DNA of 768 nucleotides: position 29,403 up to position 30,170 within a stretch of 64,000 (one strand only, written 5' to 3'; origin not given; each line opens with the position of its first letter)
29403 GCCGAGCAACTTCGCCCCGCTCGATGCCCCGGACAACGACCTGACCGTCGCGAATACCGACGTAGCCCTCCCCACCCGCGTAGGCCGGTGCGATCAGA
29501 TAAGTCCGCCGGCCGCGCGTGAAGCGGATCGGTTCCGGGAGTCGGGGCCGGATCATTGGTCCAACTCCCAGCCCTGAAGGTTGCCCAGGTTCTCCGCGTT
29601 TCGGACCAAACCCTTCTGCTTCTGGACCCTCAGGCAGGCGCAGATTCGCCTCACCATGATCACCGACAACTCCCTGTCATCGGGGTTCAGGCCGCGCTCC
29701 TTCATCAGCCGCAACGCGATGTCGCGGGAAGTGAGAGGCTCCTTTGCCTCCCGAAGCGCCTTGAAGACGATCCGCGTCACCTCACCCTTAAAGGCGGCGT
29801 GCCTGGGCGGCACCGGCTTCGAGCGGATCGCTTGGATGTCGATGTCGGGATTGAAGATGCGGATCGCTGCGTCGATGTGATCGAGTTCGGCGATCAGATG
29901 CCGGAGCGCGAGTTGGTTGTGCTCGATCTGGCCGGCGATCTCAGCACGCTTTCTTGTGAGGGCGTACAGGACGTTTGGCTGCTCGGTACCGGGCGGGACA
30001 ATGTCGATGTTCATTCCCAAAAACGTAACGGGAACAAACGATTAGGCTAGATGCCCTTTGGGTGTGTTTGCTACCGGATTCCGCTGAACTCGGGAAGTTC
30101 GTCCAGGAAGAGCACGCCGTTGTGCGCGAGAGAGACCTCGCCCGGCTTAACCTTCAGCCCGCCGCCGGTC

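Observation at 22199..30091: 7.9-kb transposon with perfect 27-bp inverted repeats and an 8-bp target duplication splits comM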

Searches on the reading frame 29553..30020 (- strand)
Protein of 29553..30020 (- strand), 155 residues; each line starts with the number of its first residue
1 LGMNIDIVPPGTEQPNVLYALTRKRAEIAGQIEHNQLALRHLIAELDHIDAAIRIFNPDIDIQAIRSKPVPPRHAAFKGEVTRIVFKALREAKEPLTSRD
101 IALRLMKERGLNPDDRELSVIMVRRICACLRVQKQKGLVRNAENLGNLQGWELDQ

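Call 6: search_protein_families(library=pfam, proteins=[window:29553-30020:-], max_evalue=0.01)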
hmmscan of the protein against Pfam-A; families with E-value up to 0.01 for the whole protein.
window:29553-30020:- (155 aa): 0 families

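Call 7: search_protein_families(library=ncbifam, proteins=[window:29553-30020:-], max_evalue=0.01)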
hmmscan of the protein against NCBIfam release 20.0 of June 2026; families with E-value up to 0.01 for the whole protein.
window:29553-30020:- (155 aa): 0 families

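Call 42: search_dna_similar(query=window:29553-30020:-, collection=plasmids, mode=protein, max_rows=40, max_evalue=0.001)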
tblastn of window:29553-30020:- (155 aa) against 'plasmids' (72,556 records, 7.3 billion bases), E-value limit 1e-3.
Records with a match: 8; places in all: 13; records where one place covers at least 80% of the query: 7.
Best place of each record, by identity: <60% 8.
By first word of the organism name: Rhodovastum 3; Skermanella 2; Limimaricola 1; Microvirga 1; Azospirillum 1.
By predicted mobility (MOB-suite, as given by PLSDB): non-mobilizable 5; mobilizable 3.
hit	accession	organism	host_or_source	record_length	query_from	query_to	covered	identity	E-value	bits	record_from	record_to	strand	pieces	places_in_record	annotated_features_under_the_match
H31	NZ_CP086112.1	Skermanella rosea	single cell,hydrocarbon-contaminated ...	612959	14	153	90%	34.7%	1e-13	74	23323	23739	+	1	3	hypothetical protein | IS1595 family transposase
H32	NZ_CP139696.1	Limimaricola variabilis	Bacterial Culture,hydrothermal vent ...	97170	11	151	91%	33.1%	2e-9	62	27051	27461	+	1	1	hypothetical protein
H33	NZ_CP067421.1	Skermanella sp. TT6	Homo sapiens,single cell,skin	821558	14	151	89%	32.4%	2e-11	68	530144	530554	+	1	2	hypothetical protein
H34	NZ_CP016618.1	Microvirga ossetica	Vicia alpestris,cell culture,nodules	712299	10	153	93%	30.6%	1e-5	50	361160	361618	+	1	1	hypothetical protein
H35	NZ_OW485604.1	Rhodovastum atsumiense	-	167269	16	153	89%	29.5%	1e-9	63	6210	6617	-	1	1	hypothetical protein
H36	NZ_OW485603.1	Rhodovastum atsumiense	-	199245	16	153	89%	29.5%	1e-9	63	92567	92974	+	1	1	hypothetical protein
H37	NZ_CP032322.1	Azospirillum argentinense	soil sample,Agricultural field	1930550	17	139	79%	31.7%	4e-5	50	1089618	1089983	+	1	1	record has no annotation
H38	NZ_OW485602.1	Rhodovastum atsumiense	-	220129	14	155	92%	25.2%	2e-6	53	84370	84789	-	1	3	hypothetical protein | IS1595 family transposase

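Call 50: find_homologous_proteins(query=window:29553-30020:-, max_evalue=0.00001)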
Query window:29553-30020:- (155 aa): 290 proteins with E <= 0.00001 among 344 candidates; the best 120 are listed.
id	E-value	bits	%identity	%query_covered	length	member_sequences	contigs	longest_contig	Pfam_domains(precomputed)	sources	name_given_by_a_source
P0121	2.8e-94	331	100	99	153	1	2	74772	-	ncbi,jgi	jgi:hypothetical protein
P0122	3.1e-80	286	87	97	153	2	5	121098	-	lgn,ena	-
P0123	4.6e-80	285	85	97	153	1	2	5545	-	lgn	-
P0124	8.2e-80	284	84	95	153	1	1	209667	-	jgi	jgi:hypothetical protein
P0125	5.6e-79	282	85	97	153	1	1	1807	-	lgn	-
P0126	6.6e-79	281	85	97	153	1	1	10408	-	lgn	-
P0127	1.9e-78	280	84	99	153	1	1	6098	-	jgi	jgi:hypothetical protein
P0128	9.4e-78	278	86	97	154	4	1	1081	-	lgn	-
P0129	3.7e-77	276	82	97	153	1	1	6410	-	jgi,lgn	jgi:hypothetical protein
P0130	4.4e-77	275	83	97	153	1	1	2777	-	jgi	jgi:hypothetical protein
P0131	1.3e-76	274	83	97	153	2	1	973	-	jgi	jgi:hypothetical protein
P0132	3.1e-76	273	82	97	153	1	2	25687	-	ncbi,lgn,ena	-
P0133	3.8e-76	272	81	97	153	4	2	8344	-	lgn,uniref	uniref:Uncharacterized protein n=1 Tax=Caulobacter sp. (strain K31) TaxID=366602 RepID=B0SXQ2_CAUSK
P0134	4.6e-76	272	80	97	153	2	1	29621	-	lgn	-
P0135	6.5e-76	272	83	97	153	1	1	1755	-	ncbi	-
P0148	8.8e-71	255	76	97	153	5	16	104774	-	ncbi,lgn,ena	-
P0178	1.6e-65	238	72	95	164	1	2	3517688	-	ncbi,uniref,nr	ncbi:hypothetical protein [Phenylobacterium soli]|uniref:Uncharacterized protein n=1 Tax=Phenylobact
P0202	6.3e-58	213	66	96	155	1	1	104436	-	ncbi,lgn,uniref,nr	ncbi:hypothetical protein [Mesorhizobium escarrei]|uniref:Helix-turn-helix domain-containing protein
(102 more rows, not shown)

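Call 51: find_encoding_contigs(protein=P0148, flank=10000, max_places=10)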
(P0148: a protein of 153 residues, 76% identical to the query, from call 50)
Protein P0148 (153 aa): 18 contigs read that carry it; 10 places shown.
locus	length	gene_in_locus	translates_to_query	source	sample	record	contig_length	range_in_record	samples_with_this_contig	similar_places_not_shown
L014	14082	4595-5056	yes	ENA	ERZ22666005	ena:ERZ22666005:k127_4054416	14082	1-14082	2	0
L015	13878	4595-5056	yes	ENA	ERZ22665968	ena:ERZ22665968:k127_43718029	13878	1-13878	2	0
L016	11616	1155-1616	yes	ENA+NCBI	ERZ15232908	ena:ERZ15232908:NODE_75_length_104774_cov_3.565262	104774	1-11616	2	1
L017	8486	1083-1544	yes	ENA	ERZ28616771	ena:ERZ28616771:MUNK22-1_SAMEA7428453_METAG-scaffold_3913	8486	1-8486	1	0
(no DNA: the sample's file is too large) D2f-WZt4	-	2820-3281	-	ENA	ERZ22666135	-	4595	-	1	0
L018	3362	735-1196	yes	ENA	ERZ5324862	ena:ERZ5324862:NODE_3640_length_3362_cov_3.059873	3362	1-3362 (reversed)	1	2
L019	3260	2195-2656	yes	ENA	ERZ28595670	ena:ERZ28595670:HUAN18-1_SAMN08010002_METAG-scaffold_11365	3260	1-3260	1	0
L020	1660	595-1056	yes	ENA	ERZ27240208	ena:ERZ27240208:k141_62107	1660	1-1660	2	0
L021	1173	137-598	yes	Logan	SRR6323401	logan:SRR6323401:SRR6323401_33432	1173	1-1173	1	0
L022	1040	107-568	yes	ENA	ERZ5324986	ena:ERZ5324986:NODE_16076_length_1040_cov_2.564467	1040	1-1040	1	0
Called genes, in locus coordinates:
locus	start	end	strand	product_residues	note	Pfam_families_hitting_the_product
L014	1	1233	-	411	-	?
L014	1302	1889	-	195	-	-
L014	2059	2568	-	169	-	-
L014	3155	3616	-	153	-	-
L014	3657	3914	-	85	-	-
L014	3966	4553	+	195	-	-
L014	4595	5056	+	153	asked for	-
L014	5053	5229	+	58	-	-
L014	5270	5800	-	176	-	-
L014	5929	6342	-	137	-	PF13560:HTH_31, PF01381:HTH_3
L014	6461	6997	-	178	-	-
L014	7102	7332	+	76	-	PF12844:HTH_19, PF13560:HTH_31, PF13443:HTH_26, PF01381:HTH_3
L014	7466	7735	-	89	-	-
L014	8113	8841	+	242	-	PF08722:Tn7_TnsA-like_N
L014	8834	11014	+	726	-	PF00665:rve, PF09299:Mu-transpos_C (weak)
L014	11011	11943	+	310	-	PF05621:TniB, PF13191:AAA_16 (faint), PF13401:AAA_22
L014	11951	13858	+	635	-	PF06527:TniQ (weak)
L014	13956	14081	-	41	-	?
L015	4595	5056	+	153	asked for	-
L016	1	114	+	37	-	?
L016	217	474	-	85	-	-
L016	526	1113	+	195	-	-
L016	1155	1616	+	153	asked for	-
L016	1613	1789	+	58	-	-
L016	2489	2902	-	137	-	PF13560:HTH_31, PF01381:HTH_3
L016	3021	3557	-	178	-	-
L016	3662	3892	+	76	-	PF12844:HTH_19, PF13560:HTH_31, PF13443:HTH_26, PF01381:HTH_3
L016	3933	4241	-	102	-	-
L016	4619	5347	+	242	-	PF08722:Tn7_TnsA-like_N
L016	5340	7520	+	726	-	PF00665:rve, PF09299:Mu-transpos_C (weak)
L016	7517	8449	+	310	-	PF05621:TniB, PF13191:AAA_16 (faint), PF13401:AAA_22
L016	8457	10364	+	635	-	PF06527:TniQ (weak)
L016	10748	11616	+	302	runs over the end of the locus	-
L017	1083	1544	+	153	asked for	-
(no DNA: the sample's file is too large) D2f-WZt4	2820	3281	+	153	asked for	-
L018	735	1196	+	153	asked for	-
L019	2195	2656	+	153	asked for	-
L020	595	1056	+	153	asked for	-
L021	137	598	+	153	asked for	-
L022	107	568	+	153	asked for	-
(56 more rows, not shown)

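Call 52: find_encoding_contigs(protein=P0178, flank=10000, max_places=4)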
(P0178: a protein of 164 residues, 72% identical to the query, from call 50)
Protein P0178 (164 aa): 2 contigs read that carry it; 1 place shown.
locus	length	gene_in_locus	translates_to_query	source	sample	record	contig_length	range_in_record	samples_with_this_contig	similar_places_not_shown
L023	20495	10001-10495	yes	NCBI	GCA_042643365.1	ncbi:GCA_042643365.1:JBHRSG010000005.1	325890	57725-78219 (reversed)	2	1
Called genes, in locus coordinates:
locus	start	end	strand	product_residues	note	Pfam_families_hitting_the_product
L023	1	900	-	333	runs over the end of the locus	PF08240:ADH_N, PF00107:ADH_zinc_N, PF13602:ADH_zinc_N_2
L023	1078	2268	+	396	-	PF21016:RlmN_N, PF04055:Radical_SAM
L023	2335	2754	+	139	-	PF03994:DUF350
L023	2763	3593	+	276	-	PF13365:Trypsin_2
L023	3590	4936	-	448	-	PF07690:MFS_1, PF13000:Acatn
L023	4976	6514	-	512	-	PF00512:HisKA, PF02518:HATPase_c, PF00072:Response_reg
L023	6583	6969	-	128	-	PF13560:HTH_31, PF01381:HTH_3, PF12844:HTH_19 (faint)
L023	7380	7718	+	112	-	-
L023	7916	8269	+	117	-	-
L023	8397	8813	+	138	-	-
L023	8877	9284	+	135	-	-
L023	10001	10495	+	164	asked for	-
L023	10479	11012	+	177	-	-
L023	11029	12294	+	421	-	PF09903:DUF2130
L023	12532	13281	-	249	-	PF13560:HTH_31 (weak), PF01381:HTH_3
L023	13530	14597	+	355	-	PF12760:Zn_ribbon_IS1595, PF12762:DDE_Tnp_IS1595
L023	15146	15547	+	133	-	-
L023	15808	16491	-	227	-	-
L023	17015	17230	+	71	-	PF00239:Resolvase (weak)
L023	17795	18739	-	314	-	PF02951:GSH-S_N, PF02955:GSH-S_ATP, PF08443:RimK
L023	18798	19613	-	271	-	PF13369:Transglut_core2, PF13371:TPR_9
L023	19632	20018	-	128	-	PF02021:UPF0102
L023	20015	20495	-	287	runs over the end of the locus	PF00590:TP_methylase, PF23016:RsmI_C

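Call 57: search_solved_structures(query=A1, max_evalue=10)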
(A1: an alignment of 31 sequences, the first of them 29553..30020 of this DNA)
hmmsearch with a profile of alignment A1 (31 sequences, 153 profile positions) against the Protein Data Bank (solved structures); distinct sequences matched with E-value up to 10: 1.
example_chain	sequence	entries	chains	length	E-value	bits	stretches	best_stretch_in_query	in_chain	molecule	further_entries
2kp8_A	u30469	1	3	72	0.35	14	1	3-51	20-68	Model peptide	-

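Call 58: search_protein_families(library=padloc, proteins=[window:29553-30020:-], max_evalue=0.01)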
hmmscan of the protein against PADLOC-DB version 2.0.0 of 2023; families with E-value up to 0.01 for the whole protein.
window:29553-30020:- (155 aa): 0 families

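Call 61: predict_structure(alignment_id=A1)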
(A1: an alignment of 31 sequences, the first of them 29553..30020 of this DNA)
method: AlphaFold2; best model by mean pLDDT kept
length: 155 residues; sequences in the alignment: 31
mean_pLDDT: 83.2   pTM: 0.67
mean pLDDT of the five models: 83.2, 82.4, 82.2, 79.3, 79.0
residues with pLDDT >= 90: 61; 70-90: 67; 50-70: 23; < 50: 4
segments of 3 or more residues with pLDDT < 50: 1-4
pLDDT, mean of each block of 10 residues (from residue 1): 54 80 92 89 88 86 68 64 91 92 89 89 91 92 82 87
secondary structure, 60 per line:
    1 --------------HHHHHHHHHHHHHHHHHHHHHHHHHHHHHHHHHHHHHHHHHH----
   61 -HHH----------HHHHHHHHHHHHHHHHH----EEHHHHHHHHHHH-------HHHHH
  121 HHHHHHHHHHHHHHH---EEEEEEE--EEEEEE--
elements in order: H15-56 H75-91 H98-108 H116-135 E139-145 E148-153
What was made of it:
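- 29553..30020 (-): o155: conserved accessory protein with a long coiled-coil helix plus a winged helix-turn-helix. The likely start is the ATG at 30014 (153 aa). It reads inward from the repeat. AlphaFold2 model has pLDDT 83 (call 61).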

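Call 65: fold_search(model_id=the predicted structure, library=pdb)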
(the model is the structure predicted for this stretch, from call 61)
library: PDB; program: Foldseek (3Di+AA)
matches with E <= 10: 877; with E <= 0.001: 0
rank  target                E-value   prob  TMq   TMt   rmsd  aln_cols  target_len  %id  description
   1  2mh2_MODEL_1_A        6.4e-03  1.00  0.35  0.77   2.7        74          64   20  Structural insights into the DNA recognition and protein interaction domains reveal fundamental homologous DNA (released 2014-04-16)
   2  2fe3_B                6.4e-03  1.00  0.35  0.37   4.3        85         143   16  The crystal structure of bacillus subtilis PerR-Zn reveals a novel Zn(Cys)4 Structural redox switch (released 2006-12-19)
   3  9ire_A                8.2e-03  1.00  0.36  0.37   9.7       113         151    9  CRYSTAL STRUCTURE OF Bacillus cereus FERRIC UPTAKE REGULATOR (released 2025-07-23)
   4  8zn0_A                1.4e-02  0.99  0.36  0.17  12.7       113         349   12  The Crystal Structure of an Atypical N-methyltransferasea PaOMT9 in P. amurense (released 2025-05-28)
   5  5nhk_B                1.5e-02  0.99  0.34  0.39   5.8        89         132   16  Structure of Ferric uptake regulator from francisella tularensis with Iron (released 2018-05-16)
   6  5nhk_A                1.6e-02  0.99  0.34  0.39   5.8        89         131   16  Structure of Ferric uptake regulator from francisella tularensis with Iron (released 2018-05-16)
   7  4rb2_D                1.7e-02  1.00  0.37  0.42   3.3        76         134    8  Crystal structure of Magnetospirillum gryphiswaldense MSR-1 SeMet-Fur-Mn2+-feoAB1 operator (released 2015-07-15)
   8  4rb3_D                1.7e-02  1.00  0.37  0.42   3.4        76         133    8  Crystal structure of Magnetospirillum gryphiswaldense MSR-1 Fur-Mn2+-feoAB1 operator (released 2015-07-15)
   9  2dk5_MODEL_1_A        1.7e-02  1.00  0.34  0.55   7.8        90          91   13  Solution structure of Winged-Helix domain in RNA polymerase III 39KDa polypeptide (released 2006-10-06)
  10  5nbc_B                1.8e-02  0.99  0.33  0.38   5.0        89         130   17  Structure of Prokaryotic Transcription Factors (released 2018-05-16)
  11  5nbc_C                1.9e-02  1.00  0.34  0.41   5.5        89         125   15  Structure of Prokaryotic Transcription Factors (released 2018-05-16)
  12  3eyy_A                2.0e-02  1.00  0.36  0.41   4.8        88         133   18  Structural basis for the specialization of Nur, a nickel-specific Fur homologue, in metal sensing and DNA recognition (released 2009-06-09)
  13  4kmf_A                2.0e-02  1.00  0.30  0.64   3.5        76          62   21  Crystal structure of Zalpha domain from Carassius auratus PKZ in complex with Z-DNA (released 2013-07-03)
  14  1mzb                  2.3e-02  1.00  0.33  0.37   3.5        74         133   18  Ferric uptake regulator (released 2003-10-07)
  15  2fe3_A                2.6e-02  1.00  0.36  0.39   4.2        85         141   18  The crystal structure of bacillus subtilis PerR-Zn reveals a novel Zn(Cys)4 Structural redox switch (released 2006-12-19)
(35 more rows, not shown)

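Call 68: find_encoding_contigs(protein=P0202, flank=10000, max_places=4)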
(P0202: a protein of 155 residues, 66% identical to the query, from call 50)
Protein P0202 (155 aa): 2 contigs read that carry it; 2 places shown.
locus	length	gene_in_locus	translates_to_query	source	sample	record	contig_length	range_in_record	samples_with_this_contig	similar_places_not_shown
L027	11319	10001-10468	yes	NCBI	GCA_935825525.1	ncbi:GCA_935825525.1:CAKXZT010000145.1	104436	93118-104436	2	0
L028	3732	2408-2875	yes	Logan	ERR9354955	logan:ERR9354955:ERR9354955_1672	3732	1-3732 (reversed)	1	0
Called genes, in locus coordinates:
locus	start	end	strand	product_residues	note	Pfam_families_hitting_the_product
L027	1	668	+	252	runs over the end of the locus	PF01925:TauE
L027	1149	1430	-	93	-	-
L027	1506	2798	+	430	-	PF06441:EHN, PF00561:Abhydrolase_1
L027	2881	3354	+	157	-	PF19625:DUF6130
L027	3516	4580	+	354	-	PF00561:Abhydrolase_1, PF12697:Abhydrolase_6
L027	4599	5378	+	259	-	PF12695:Abhydrolase_5, PF12697:Abhydrolase_6, PF00561:Abhydrolase_1, PF06821:Ser_hydrolase (faint), PF12146:Hydrolase_4 (weak)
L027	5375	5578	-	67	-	-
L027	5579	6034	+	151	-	PF00111:Fer2, PF13085:Fer2_3 (weak), PF01799:Fer2_2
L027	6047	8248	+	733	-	PF20256:MoCoBD_2, PF02738:MoCoBD_1, PF20256:MoCoBD_2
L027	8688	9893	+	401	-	PF14280:DUF4365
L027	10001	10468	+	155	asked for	-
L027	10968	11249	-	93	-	-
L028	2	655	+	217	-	?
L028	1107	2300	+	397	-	PF14280:DUF4365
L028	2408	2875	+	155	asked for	-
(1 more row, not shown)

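Call 69: find_encoding_contigs(protein=P0122, flank=10000, max_places=8)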
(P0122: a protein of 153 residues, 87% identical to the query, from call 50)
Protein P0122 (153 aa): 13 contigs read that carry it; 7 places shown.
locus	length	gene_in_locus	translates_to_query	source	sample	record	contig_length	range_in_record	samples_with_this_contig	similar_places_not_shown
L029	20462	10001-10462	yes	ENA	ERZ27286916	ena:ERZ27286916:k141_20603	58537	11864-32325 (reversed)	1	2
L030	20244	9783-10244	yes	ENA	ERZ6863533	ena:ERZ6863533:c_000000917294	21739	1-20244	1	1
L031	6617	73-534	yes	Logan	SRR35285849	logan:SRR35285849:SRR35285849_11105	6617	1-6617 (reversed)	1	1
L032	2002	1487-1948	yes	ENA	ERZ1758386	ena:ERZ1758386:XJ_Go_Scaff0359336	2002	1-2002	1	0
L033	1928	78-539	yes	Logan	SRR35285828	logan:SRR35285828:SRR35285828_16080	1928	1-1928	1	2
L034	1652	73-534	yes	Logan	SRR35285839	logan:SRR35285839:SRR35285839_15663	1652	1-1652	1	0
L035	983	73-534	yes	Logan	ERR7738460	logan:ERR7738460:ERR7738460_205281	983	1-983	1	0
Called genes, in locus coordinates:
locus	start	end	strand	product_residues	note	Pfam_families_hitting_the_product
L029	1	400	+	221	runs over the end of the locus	PF03379:CcmB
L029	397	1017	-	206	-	PF01713:Smr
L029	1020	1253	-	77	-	PF13560:HTH_31 (weak), PF01381:HTH_3 (weak), PF13443:HTH_26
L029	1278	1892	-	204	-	PF11188:DUF2975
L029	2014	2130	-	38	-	-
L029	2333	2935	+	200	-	PF01725:Ham1p_like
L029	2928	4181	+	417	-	PF04055:Radical_SAM, PF06969:HemN_C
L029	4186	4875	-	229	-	PF00561:Abhydrolase_1 (faint), PF06821:Ser_hydrolase (weak), PF12146:Hydrolase_4 (faint), PF12697:Abhydrolase_6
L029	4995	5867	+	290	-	PF00590:TP_methylase, PF23016:RsmI_C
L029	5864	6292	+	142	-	PF02021:UPF0102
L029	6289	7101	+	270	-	PF13369:Transglut_core2, PF13371:TPR_9 (weak)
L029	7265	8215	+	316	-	PF02951:GSH-S_N, PF02955:GSH-S_ATP, PF14398:ATPgrasp_YheCD (faint), PF08443:RimK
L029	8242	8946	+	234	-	-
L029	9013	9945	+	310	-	PF13541:ChlI, PF01078:Mg_chelatase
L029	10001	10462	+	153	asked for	-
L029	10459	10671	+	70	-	-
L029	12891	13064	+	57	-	-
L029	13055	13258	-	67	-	PF13560:HTH_31, PF12844:HTH_19, PF01381:HTH_3, PF13443:HTH_26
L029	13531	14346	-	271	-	PF07751:Abi_2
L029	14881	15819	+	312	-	PF12760:Zn_ribbon_IS1595, PF12762:DDE_Tnp_IS1595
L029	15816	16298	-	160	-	-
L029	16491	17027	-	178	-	-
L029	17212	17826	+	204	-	PF01078:Mg_chelatase, PF13335:Mg_chelatase_C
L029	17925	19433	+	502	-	PF00512:HisKA, PF02518:HATPase_c, PF00072:Response_reg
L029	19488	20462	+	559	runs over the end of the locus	PF13000:Acatn (faint), PF07690:MFS_1 (weak)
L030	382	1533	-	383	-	-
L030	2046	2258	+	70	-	-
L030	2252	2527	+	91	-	-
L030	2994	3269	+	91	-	-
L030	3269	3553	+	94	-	-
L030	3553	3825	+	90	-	-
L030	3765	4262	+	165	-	-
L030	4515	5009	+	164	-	-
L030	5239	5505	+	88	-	-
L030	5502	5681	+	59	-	-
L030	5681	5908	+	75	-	-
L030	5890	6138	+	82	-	-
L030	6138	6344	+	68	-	-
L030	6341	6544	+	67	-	-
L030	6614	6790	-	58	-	-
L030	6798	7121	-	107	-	-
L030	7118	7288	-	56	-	-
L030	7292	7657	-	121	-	-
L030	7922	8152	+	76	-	-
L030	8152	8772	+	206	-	-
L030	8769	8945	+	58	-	-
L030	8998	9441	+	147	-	-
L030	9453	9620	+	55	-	-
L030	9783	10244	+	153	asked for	-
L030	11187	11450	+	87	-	PF13031:DUF3892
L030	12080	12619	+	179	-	PF08239:SH3_3 (weak), PF05901:Excalibur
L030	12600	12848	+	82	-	-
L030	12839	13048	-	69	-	PF13560:HTH_31, PF12844:HTH_19, PF01381:HTH_3, PF13443:HTH_26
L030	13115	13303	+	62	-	-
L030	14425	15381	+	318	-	PF12760:Zn_ribbon_IS1595, PF12762:DDE_Tnp_IS1595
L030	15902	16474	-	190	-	-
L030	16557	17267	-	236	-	-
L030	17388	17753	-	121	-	-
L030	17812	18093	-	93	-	-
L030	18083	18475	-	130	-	-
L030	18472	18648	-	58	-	-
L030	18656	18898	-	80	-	-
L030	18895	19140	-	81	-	-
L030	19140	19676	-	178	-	-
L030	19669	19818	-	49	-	-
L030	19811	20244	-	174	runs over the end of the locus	-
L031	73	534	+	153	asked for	-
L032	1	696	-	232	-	?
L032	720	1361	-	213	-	PF01078:Mg_chelatase, PF13335:Mg_chelatase_C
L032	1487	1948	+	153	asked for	-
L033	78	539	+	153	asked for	-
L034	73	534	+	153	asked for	-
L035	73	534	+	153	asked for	-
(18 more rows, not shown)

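Call 76: search_protein_families(library=padloc, proteins=[L029:13531-14346:-, L023:11029-12294:+], max_evalue=0.001)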
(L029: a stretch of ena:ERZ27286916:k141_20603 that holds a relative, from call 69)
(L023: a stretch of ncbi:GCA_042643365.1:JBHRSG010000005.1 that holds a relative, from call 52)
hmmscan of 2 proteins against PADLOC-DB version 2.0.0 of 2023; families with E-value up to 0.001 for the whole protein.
L029:13531-14346:- (271 aa): 1 family
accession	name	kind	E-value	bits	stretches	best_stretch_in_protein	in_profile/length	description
PDLC02344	AbiD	-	2.3e-48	163.3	1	3-270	14-266/277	AbiD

L023:11029-12294:+ (421 aa): 1 family
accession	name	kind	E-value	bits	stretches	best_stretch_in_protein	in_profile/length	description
PDLC03865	LmuB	-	2.3e-05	20.8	1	5-212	509-690/1007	-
